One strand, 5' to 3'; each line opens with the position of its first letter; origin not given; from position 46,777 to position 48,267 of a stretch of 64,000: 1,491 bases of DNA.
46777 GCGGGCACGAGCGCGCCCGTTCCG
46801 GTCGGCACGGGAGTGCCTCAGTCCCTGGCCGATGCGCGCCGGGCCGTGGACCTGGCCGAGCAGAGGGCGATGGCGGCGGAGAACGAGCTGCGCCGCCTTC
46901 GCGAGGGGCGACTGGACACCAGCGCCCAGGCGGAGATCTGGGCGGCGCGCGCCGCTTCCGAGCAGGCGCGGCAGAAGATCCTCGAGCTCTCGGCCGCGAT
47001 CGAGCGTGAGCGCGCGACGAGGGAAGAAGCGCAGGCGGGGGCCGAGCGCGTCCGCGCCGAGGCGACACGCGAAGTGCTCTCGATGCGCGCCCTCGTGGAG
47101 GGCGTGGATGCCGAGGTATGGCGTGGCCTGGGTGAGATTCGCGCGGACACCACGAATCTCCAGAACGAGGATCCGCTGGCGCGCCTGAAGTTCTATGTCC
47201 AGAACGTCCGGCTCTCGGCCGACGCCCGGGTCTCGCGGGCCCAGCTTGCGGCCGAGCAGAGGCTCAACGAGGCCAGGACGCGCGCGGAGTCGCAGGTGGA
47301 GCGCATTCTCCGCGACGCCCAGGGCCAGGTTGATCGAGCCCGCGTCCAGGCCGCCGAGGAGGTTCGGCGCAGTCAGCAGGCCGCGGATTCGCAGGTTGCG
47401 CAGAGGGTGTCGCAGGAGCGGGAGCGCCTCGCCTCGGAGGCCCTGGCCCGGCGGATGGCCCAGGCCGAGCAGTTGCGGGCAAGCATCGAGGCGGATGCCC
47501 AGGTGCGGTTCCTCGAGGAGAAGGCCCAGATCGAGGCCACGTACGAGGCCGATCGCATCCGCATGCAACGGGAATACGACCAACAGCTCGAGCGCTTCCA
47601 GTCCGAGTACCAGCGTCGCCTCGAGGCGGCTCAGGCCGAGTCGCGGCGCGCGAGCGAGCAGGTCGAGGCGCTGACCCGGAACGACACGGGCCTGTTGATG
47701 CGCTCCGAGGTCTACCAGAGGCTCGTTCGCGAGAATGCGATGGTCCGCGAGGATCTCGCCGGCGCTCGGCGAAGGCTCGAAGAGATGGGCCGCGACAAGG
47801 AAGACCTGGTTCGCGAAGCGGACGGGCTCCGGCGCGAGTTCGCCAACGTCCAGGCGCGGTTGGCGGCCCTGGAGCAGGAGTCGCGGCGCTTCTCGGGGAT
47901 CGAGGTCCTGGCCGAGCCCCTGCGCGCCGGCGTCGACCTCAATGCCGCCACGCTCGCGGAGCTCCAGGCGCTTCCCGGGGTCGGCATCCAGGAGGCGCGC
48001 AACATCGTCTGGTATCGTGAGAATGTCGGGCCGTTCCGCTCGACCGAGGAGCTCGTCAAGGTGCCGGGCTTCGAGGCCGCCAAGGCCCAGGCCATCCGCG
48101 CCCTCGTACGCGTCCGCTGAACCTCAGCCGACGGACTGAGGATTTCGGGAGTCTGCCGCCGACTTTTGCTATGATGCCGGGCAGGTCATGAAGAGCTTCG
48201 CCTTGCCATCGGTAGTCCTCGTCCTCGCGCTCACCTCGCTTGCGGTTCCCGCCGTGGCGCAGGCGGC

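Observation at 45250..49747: Two tandem secreted coiled-coil proteins (956 and 519 aa) that each terminate in a ComEA-like helix-hairpin-helix domain with a shared atypical signature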

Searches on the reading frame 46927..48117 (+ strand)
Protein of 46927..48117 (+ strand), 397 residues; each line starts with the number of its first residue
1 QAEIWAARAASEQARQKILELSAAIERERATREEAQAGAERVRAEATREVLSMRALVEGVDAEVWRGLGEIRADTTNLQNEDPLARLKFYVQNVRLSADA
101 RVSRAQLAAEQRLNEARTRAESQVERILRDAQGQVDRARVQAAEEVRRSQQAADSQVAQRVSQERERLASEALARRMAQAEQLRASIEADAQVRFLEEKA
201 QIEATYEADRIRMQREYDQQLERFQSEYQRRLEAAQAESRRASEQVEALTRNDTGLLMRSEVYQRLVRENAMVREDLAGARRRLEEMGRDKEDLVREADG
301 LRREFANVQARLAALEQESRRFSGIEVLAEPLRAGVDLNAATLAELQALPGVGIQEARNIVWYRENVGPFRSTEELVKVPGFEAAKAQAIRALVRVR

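Call 38: search_protein_representatives(protein=window:46927-48117:+)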
Query: 397 residues. Proteins with E-value up to 0.001 (for the whole library): 7966; up to 1e-10: 534; up to 1e-30: 9. The best 150 are listed.
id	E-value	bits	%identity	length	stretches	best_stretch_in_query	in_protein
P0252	1.2e-147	508.2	65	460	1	6-397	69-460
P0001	2.6e-142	490.6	66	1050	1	4-397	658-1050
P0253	2.1e-133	461.4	61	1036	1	11-397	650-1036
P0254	4.0e-128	444.0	61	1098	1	9-397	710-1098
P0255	3.7e-107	375.1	74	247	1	152-397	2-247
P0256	1.5e-47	179.2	35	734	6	315-395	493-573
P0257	1.9e-40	155.9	38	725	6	333-391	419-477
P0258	1.2e-32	130.2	45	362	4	325-396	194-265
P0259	2.7e-32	129.1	47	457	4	336-396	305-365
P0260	3.8e-30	122.0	39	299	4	335-392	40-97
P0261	3.1e-29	119.0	35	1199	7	328-378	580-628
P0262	4.6e-28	115.2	40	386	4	329-390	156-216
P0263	7.1e-28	114.6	47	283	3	332-396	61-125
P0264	1.1e-26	110.6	39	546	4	334-393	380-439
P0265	6.1e-26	108.2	41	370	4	335-394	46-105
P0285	3.0e-21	92.8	40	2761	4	335-393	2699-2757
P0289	1.0e-20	91.0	35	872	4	294-395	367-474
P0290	1.2e-20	90.8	41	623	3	324-396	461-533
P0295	2.6e-20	89.7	36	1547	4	333-394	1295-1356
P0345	1.6e-16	77.2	43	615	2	323-389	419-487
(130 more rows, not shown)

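Call 39: search_protein_families(library=pfam, proteins=[P0285, P0295, P0261, P0256, P0289, P0290, P0345, P0264], max_evalue=0.0001)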
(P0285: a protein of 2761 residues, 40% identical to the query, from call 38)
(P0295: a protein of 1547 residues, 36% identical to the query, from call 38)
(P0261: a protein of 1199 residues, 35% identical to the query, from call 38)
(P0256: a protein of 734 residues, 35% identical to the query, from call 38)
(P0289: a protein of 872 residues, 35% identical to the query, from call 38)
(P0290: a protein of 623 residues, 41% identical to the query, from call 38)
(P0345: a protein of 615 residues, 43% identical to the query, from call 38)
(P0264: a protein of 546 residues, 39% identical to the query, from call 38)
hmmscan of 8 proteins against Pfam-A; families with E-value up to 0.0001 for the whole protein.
P0285 (2761 aa): 7 families
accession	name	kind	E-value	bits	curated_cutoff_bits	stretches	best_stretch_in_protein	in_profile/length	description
PF03958.22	Secretin_N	-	8e-75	247.5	28.2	5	721-812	1-65/69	Bacterial type II/III secretion system short domain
PF12836.13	HHH_3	-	2.1e-64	213.9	27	4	2527-2588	3-64/65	Helix-hairpin-helix motif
PF00263.26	Secretin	-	1.3e-37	129.5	27.5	1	2147-2308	1-168/169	Bacterial type II and III secretion system protein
PF00633.29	HHH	-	1.5e-10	40.8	24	0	2530-2546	3-19/30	Helix-hairpin-helix motif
PF02369.22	Big_1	-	6.4e-09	36.3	34.9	1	393-468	17-82/93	Bacterial Ig-like domain (group 1)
PF06514.17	PsbU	-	1.6e-08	34.9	24.5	0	2526-2579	11-60/93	Photosystem II 12 kDa extrinsic protein (PsbU)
PF21687.3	T2SSK_1st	-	1.3e-06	29.5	26.2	0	2552-2590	66-104/107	Type II secretion system (T2SS), protein K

P0295 (1547 aa): 8 families
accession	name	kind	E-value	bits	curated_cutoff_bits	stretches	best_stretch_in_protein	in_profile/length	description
PF12836.13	HHH_3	-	1.7e-68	227.1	27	4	1195-1255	5-65/65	Helix-hairpin-helix motif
PF00263.26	Secretin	-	8.7e-40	136.5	27.5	1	881-1045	1-168/169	Bacterial type II and III secretion system protein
PF03958.22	Secretin_N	-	2e-33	114.8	28.2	0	228-285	3-65/69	Bacterial type II/III secretion system short domain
PF21687.3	T2SSK_1st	-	1.3e-13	52.1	26.2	0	1221-1258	69-106/107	Type II secretion system (T2SS), protein K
PF03934.19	T2SSK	-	3.3e-13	50.2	24.2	1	1394-1454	1-62/63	Type II secretion system (T2SS), protein K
PF00633.29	HHH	-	1e-09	38.2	24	0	1298-1314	3-19/30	Helix-hairpin-helix motif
PF06514.17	PsbU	-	6.5e-07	29.7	24.5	0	1196-1243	15-58/93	Photosystem II 12 kDa extrinsic protein (PsbU)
PF14579.12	HHH_6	-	9.6e-06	26.2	25.6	0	1206-1238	27-59/90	Helix-hairpin-helix motif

P0261 (1199 aa): 8 families
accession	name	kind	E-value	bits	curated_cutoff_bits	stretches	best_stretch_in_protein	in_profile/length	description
PF12836.13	HHH_3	-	3.3e-109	357.5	27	7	990-1032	6-48/65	Helix-hairpin-helix motif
PF03934.19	T2SSK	-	2.1e-44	150.1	24.2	3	990-1032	1-43/63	Type II secretion system (T2SS), protein K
PF00633.29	HHH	-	1.8e-37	125.6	24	1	991-1017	4-30/30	Helix-hairpin-helix motif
PF14579.12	HHH_6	-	3.5e-21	75.6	25.6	0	1002-1034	29-61/90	Helix-hairpin-helix motif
PF14520.12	HHH_5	-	1.5e-18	67.4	27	0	587-611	28-52/57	Helix-hairpin-helix domain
PF12826.13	HHH_2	-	8.6e-09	35.9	27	0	788-817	28-57/64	Helix-hairpin-helix motif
PF04919.18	DUF655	-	4e-08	33.9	22.2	0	792-852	113-172/181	Protein of unknown function (DUF655)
PF06514.17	PsbU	-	1.8e-05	25.1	24.5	0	582-632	11-57/93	Photosystem II 12 kDa extrinsic protein (PsbU)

P0256 (734 aa): 17 families
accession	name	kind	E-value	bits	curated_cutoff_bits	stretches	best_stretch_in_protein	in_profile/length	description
PF12836.13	HHH_3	-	5.8e-128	417.6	27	6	137-196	5-64/65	Helix-hairpin-helix motif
PF14579.12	HHH_6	-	5e-40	136.1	25.6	3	245-282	25-62/90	Helix-hairpin-helix motif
PF00633.29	HHH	-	1.1e-36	123.1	24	1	516-541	5-30/30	Helix-hairpin-helix motif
PF14520.12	HHH_5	-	8.9e-34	116.2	27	0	426-451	28-53/57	Helix-hairpin-helix domain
PF12826.13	HHH_2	-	5.3e-23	81.4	27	0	516-542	29-55/64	Helix-hairpin-helix motif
PF03118.21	RNA_pol_A_CTD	-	1.3e-22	79.7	23.8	0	76-98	44-66/67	Bacterial RNA polymerase, alpha chain C terminal domain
PF03934.19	T2SSK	-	9.8e-22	77.5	24.2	0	238-295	2-60/63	Type II secretion system (T2SS), protein K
PF06514.17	PsbU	-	1.2e-20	73.7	24.5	0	232-287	10-61/93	Photosystem II 12 kDa extrinsic protein (PsbU)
PF14716.13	HHH_8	-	9.9e-19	67.9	30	0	509-542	37-68/73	Helix-hairpin-helix domain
PF21176.3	RecR_HhH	-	2.9e-18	65.8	27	0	144-162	4-22/45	RecR, helix-hairpin-helix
PF04919.18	DUF655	-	2.2e-12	47.7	22.2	0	436-484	119-166/181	Protein of unknown function (DUF655)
PF21687.3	T2SSK_1st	-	2e-10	41.8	26.2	0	538-570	68-100/107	Type II secretion system (T2SS), protein K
PF01367.25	5_3_exonuc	-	7.7e-07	30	40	0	521-579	17-74/97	5'-3' exonuclease, C-terminal SAM fold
PF12482.14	DUF3701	-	2e-06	28.3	26.9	0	343-364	51-72/93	Phage integrase protein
PF11798.14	IMS_HHH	-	3.3e-06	27.5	24.4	0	247-261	13-27/32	IMS family HHH motif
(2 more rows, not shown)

P0289 (872 aa): 8 families
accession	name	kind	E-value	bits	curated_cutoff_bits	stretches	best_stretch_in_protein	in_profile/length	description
PF12836.13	HHH_3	-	1.6e-61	204.7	27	4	28-86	3-61/65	Helix-hairpin-helix motif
PF06514.17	PsbU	-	2e-15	57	24.5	0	31-81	15-61/93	Photosystem II 12 kDa extrinsic protein (PsbU)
PF14579.12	HHH_6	-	2.2e-14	53.8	25.6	0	27-77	12-66/90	Helix-hairpin-helix motif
PF00633.29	HHH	-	2.6e-12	46.3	24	0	40-58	12-30/30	Helix-hairpin-helix motif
PF14520.12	HHH_5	-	2.1e-11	44.6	27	0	39-56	35-52/57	Helix-hairpin-helix domain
PF12826.13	HHH_2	-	7.1e-09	36.1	27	0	33-58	29-54/64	Helix-hairpin-helix motif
PF03372.29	Exo_endo_phos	-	1.4e-07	31.9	24.5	1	670-846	28-205/225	Endonuclease/Exonuclease/phosphatase family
PF14716.13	HHH_8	-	8.4e-05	23.3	30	0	40-57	49-66/73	Helix-hairpin-helix domain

P0290 (623 aa): 15 families
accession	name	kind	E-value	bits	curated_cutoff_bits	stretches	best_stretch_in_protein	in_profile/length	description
PF12836.13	HHH_3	-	5.5e-64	212.6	27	3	556-617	4-65/65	Helix-hairpin-helix motif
PF00633.29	HHH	-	2.4e-36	122.1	24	2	475-500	5-30/30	Helix-hairpin-helix motif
PF00753.33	Lactamase_B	-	2.2e-19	70.6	22.7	1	79-282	2-195/196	Metallo-beta-lactamase superfamily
PF14520.12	HHH_5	-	1.9e-16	60.7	27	1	384-429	3-51/57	Helix-hairpin-helix domain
PF12826.13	HHH_2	-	1.1e-11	45.1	27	0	556-586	25-55/64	Helix-hairpin-helix motif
PF21687.3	T2SSK_1st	-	4.5e-11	43.9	26.2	0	583-618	69-104/107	Type II secretion system (T2SS), protein K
PF03934.19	T2SSK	-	2.1e-09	38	24.2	0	389-423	16-49/63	Type II secretion system (T2SS), protein K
PF14579.12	HHH_6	-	2.9e-09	37.5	25.6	0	388-429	30-74/90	Helix-hairpin-helix motif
PF14716.13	HHH_8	-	1.7e-08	35.1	30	0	507-528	44-65/73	Helix-hairpin-helix domain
PF11798.14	IMS_HHH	-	4.1e-07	30.3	24.4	0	598-614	13-29/32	IMS family HHH motif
PF02371.22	Transposase_20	-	3.6e-06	27.7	21.3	0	568-603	4-39/87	Transposase IS116/IS110/IS902 family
PF06514.17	PsbU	-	4.9e-06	26.9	24.5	0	370-426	10-62/93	Photosystem II 12 kDa extrinsic protein (PsbU)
PF12706.13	Lactamase_B_2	-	5.7e-06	26.5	27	1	96-257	3-171/200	Beta-lactamase superfamily domain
PF22525.1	H2TH_5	-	9e-06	26.1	27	0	386-427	31-65/71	S13-like H2TH domain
PF20582.4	UPF0758_N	-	1.3e-05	25.6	27.1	0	555-579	52-76/77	UPF0758 N-terminal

P0345 (615 aa): 13 families
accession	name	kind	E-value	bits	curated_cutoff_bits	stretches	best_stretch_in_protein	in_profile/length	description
PF00069.31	Pkinase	-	1.3e-55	189.1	31.7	1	9-267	1-253/263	Protein kinase domain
PF12836.13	HHH_3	-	1.8e-46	156.5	27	2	551-612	4-65/65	Helix-hairpin-helix motif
PF07714.23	PK_Tyr_Ser-Thr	-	2.1e-40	139.1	23.1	1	10-265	2-248/258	Protein tyrosine and serine/threonine kinase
PF00633.29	HHH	-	8.3e-23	79.4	24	2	435-461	4-30/30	Helix-hairpin-helix motif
PF14520.12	HHH_5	-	7.4e-14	52.4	27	0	553-579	27-53/57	Helix-hairpin-helix domain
PF06514.17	PsbU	-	3e-12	46.8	24.5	1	544-609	6-67/93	Photosystem II 12 kDa extrinsic protein (PsbU)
PF14716.13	HHH_8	-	3.8e-12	46.8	30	0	538-580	27-67/73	Helix-hairpin-helix domain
PF12826.13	HHH_2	-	7.5e-10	39.3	27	0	554-582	28-56/64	Helix-hairpin-helix motif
PF21176.3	RecR_HhH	-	3.8e-09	36.7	27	0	443-458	7-22/45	RecR, helix-hairpin-helix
PF03109.22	ABC1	-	4.7e-07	29.6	22.9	1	49-157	115-219/244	ABC1 atypical kinase-like domain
PF04919.18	DUF655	-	2.3e-06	28.1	22.2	0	443-480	117-154/181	Protein of unknown function (DUF655)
PF14579.12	HHH_6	-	1.1e-05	25.9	25.6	0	444-479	27-62/90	Helix-hairpin-helix motif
PF14531.12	Kinase-like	-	7.9e-05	22.5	25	0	112-265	152-289/289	Kinase-like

P0264 (546 aa): 18 families
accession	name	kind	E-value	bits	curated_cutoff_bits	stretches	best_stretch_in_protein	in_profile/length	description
PF12836.13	HHH_3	-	6.6e-98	321.3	27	4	381-441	5-65/65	Helix-hairpin-helix motif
PF00633.29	HHH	-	2.1e-52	172.8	24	4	484-512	2-30/30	Helix-hairpin-helix motif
PF03934.19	T2SSK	-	5.5e-37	126.4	24.2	4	201-261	1-62/63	Type II secretion system (T2SS), protein K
PF14520.12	HHH_5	-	3.3e-25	88.8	27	0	486-511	28-53/57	Helix-hairpin-helix domain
PF14579.12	HHH_6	-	3.2e-20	72.6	25.6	0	495-538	27-73/90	Helix-hairpin-helix motif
PF12826.13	HHH_2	-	5e-17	62.3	27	0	484-515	26-57/64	Helix-hairpin-helix motif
PF14716.13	HHH_8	-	1.3e-15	58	30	0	292-314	45-67/73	Helix-hairpin-helix domain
PF06514.17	PsbU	-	6.7e-15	55.3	24.5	0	481-542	11-68/93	Photosystem II 12 kDa extrinsic protein (PsbU)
PF04919.18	DUF655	-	1.8e-13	51.3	22.2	0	492-528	115-150/181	Protein of unknown function (DUF655)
PF21687.3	T2SSK_1st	-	1.3e-11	45.7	26.2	0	507-545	66-104/107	Type II secretion system (T2SS), protein K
PF21176.3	RecR_HhH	-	5.5e-10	39.3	27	0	492-509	5-22/45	RecR, helix-hairpin-helix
PF22525.1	H2TH_5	-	2.3e-09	37.6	27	0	391-408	29-46/71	S13-like H2TH domain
PF11731.14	Cdd1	-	2.5e-07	31.2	25.5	0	490-510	3-23/86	Pathogenicity locus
PF20582.4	UPF0758_N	-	4.2e-07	30.4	27.1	0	379-403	52-76/77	UPF0758 N-terminal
PF11798.14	IMS_HHH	-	4.4e-07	30.2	24.4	0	494-510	12-28/32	IMS family HHH motif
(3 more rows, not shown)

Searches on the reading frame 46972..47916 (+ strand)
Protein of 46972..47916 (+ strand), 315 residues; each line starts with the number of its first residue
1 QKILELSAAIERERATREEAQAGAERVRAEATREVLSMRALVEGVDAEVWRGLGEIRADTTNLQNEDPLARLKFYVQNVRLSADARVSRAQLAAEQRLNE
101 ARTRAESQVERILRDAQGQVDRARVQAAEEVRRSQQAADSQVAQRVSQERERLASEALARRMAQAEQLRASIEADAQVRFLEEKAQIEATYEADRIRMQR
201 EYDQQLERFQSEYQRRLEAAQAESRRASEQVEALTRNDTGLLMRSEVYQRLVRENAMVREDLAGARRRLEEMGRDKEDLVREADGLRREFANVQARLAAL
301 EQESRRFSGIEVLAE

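Call 58: search_solved_structures(query=A5, max_evalue=1, show_alignments=2)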
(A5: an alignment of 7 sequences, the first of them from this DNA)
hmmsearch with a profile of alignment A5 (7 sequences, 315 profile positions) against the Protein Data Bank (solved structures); distinct sequences matched with E-value up to 1: 9.
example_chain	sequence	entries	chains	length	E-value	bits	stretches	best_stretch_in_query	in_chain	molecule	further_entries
9o19_X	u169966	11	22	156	0.16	14.4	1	91-180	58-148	ATP synthase subunit b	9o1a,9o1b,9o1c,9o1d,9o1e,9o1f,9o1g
1lwu_B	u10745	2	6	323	0.43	13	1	89-136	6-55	Fibrinogen beta chain | Fibrin beta chain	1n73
1zau_A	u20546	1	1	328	0.77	12.1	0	252-300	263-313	DNA ligase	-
7k72_A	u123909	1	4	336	0.79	12.1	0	252-300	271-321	DNA ligase A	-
6ksd_A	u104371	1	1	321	0.8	12.1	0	252-300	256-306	DNA ligase A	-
6kjm_A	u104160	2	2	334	0.8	12.1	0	252-300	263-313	DNA ligase A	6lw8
6ksc_A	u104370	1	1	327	0.83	12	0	252-300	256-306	DNA ligase A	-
6kkv_A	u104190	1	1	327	0.84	12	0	252-300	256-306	DNA ligase A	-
6krh_A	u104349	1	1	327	0.84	12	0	252-300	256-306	DNA ligase A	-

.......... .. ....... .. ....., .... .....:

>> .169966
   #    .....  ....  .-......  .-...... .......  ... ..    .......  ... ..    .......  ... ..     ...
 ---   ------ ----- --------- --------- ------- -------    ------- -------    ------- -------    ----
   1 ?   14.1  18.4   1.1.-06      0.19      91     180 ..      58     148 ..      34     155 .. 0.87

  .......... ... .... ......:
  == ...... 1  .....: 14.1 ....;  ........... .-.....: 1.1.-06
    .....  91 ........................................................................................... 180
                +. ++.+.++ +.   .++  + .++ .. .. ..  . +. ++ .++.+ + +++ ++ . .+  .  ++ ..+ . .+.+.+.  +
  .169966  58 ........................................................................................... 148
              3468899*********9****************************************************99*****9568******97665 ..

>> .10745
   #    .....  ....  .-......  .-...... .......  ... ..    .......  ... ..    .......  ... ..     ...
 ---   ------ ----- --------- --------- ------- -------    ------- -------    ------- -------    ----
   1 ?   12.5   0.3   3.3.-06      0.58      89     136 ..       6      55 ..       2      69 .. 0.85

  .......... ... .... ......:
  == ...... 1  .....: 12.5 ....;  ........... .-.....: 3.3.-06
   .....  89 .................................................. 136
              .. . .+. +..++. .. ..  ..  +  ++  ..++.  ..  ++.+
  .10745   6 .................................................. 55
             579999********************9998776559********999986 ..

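Call 59: search_protein_families(library=pfam, alignment_id=A5, max_evalue=1)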
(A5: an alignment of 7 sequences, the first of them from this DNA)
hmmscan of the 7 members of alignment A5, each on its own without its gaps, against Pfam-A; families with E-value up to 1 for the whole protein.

A. member 1, seq(315 aa): 2 families
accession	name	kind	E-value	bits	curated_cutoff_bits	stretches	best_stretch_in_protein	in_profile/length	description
PF24237.1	INO80E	-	0.13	13.1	27.8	1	249-277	14-42/48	INO80 complex subunit E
PF06553.17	BNIP3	-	0.13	12.4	26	1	93-155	25-89/184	BNIP3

B. families by the number of members that match (of 7 scanned): 14 families
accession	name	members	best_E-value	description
PF24237.1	INO80E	3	0.13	INO80 complex subunit E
PF06553.17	BNIP3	2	0.081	BNIP3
PF06005.17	ZapB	1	0.031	Cell division protein ZapB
PF16689.10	APC_N_CC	1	0.046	Coiled-coil N-terminus of APC, dimerisation domain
PF04728.18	LPP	1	0.047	Lipoprotein leucine-zipper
PF02878.22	PGM_PMM_I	1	0.052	Phosphoglucomutase/phosphomannomutase, alpha/beta/alpha domain I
PF09435.16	DUF2015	1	0.067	Fungal protein of unknown function (DUF2015)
PF06156.18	YabA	1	0.068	Initiation control protein YabA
PF07247.17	AATase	1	0.09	Alcohol acetyltransferase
PF01166.23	TSC22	1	0.16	TSC-22/dip/bun family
PF05478.16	Prominin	1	0.22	Prominin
PF10241.14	KxDL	1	0.31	Uncharacterized conserved protein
PF13175.12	AAA_15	1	0.58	AAA ATPase domain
PF16515.11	HIP1_clath_bdg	1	0.94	Clathrin-binding domain of Huntingtin-interacting protein 1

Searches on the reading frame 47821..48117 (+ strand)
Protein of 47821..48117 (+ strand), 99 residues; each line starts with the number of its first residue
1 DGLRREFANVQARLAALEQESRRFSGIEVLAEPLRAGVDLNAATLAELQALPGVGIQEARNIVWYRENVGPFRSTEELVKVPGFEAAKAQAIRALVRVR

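Call 13: search_solved_structures(query=window:47821-48117:+, max_evalue=0.01, show_alignments=4)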
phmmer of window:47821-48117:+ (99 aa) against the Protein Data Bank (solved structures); distinct sequences matched with E-value up to 0.01: 10.
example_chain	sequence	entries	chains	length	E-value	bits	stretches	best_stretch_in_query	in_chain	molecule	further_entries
9yi2_A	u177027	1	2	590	1.9e-17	66.4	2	30-94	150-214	Endonuclease/exonuclease/phosphatase family domain-containing protein 1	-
8dfk_A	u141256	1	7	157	8.4e-08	35.6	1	36-98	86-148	ComE operon protein 1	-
8dss_A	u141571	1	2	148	1.4e-07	35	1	38-87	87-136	ComE operon protein 1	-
2duy_A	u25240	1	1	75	2e-05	28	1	35-97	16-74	Competence protein ComEA-related protein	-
5ol9_A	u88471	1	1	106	0.00017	25.1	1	40-86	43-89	Transcription elongation factor, mitochondrial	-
2oce_A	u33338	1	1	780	0.00087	22.8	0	36-83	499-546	Hypothetical protein PA5201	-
3bzc_A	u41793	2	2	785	0.00089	22.8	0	36-83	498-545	Tex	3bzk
5ol8_A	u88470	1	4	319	0.001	22.6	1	40-86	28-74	Transcription elongation factor, mitochondrial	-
2edu_A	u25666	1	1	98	0.0013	22.3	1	29-89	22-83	Kinesin-like protein KIF22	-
9mna_A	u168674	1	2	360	0.0013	22.3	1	40-86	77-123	Transcription elongation factor, mitochondrial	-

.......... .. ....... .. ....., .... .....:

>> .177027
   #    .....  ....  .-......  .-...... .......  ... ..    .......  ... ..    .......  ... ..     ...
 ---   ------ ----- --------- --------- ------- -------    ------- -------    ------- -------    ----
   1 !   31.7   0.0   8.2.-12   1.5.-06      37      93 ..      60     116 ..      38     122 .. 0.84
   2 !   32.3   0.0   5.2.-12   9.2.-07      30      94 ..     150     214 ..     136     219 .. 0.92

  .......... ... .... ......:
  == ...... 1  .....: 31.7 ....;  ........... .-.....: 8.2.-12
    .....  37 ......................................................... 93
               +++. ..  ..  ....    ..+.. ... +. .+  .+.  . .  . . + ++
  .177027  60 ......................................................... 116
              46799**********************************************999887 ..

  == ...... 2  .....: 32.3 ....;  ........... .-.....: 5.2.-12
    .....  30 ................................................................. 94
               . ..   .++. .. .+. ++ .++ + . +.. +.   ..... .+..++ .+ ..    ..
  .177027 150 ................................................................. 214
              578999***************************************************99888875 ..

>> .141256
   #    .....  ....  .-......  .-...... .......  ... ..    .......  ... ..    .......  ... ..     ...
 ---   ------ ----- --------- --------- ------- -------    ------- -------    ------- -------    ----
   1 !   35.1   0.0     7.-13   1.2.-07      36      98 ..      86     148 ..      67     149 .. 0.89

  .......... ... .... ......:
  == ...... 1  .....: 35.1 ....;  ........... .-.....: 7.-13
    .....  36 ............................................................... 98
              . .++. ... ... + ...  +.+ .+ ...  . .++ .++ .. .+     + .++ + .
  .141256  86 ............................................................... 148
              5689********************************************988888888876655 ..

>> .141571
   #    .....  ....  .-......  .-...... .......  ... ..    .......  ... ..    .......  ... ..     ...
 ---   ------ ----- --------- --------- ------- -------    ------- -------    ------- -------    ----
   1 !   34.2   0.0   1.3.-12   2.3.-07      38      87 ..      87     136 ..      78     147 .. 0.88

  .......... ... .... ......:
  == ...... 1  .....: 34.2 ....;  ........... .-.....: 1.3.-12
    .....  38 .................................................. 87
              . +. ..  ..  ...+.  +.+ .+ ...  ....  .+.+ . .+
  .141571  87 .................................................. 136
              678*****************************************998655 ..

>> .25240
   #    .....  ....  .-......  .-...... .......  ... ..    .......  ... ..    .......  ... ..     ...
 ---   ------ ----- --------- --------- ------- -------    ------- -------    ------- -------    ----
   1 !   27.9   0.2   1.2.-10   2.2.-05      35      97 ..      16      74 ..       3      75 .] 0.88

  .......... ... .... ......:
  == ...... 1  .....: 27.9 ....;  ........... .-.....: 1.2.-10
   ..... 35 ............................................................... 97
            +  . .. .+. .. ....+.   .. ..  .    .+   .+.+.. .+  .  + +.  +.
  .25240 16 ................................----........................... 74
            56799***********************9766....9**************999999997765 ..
